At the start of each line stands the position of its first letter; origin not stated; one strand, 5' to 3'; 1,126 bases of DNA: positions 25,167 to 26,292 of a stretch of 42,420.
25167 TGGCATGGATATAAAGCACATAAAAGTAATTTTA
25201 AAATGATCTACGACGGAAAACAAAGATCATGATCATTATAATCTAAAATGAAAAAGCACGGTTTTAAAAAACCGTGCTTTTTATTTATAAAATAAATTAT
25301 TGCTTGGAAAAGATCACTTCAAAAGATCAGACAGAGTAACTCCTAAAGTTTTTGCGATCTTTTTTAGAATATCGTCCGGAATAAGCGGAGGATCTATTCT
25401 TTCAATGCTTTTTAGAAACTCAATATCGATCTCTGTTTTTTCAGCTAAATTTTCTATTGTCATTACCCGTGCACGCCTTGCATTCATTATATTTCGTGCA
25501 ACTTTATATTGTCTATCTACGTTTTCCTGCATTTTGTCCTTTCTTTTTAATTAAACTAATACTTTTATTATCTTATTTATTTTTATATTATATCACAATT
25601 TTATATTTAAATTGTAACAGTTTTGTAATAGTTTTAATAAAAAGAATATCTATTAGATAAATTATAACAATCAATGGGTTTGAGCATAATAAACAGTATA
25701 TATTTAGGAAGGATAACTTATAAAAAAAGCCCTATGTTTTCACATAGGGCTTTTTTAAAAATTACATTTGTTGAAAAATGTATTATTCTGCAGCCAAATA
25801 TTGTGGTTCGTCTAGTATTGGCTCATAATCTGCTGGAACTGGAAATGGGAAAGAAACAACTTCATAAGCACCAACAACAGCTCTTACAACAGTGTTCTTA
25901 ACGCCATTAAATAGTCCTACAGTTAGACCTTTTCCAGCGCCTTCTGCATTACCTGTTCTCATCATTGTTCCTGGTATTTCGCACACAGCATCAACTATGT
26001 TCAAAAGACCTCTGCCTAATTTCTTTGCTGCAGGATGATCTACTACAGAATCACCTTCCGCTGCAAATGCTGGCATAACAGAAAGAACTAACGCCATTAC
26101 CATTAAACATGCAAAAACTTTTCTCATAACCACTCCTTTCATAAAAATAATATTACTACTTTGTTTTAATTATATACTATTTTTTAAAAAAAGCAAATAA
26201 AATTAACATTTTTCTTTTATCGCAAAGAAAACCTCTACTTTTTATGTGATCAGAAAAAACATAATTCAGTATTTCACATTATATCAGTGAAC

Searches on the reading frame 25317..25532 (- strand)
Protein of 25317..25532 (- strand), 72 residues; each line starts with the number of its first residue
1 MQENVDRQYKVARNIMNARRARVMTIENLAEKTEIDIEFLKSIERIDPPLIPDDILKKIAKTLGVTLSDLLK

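Call 24: search_protein_families(library=pfam, proteins=[window:25317-25532:-])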
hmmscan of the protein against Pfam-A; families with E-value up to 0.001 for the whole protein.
seq(72 aa): 4 families
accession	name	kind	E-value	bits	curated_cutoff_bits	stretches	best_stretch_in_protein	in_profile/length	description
PF13443.12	HTH_26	-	9.9e-07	29.4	22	1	20-72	7-59/63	Cro/C1-type HTH DNA-binding domain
PF13413.12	HTH_25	-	6.7e-06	26.3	24.6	1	17-65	4-57/62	Helix-turn-helix domain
PF12844.13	HTH_19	-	2.5e-05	24.5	30.2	1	14-71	3-59/64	Helix-turn-helix domain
PF01381.28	HTH_3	-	0.00013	22.4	23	1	15-70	1-55/55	Helix-turn-helix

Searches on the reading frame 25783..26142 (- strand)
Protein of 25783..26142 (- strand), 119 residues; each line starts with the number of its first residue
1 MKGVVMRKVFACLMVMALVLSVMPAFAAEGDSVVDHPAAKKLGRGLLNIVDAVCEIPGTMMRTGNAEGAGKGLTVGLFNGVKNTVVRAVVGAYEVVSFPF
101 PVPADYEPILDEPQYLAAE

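Call 12: search_protein_families(library=ncbifam, proteins=[window:25783-26142:-])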
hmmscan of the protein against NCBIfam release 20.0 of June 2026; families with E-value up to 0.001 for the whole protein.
window:25783-26142:- (119 aa): 1 family
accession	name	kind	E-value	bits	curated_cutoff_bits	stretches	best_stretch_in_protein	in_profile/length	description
TIGR04073.1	exo_TIGR04073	subfamily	8.2e-23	80.3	50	1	38-115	2-75/75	exosortase system-associated protein, TIGR04073 family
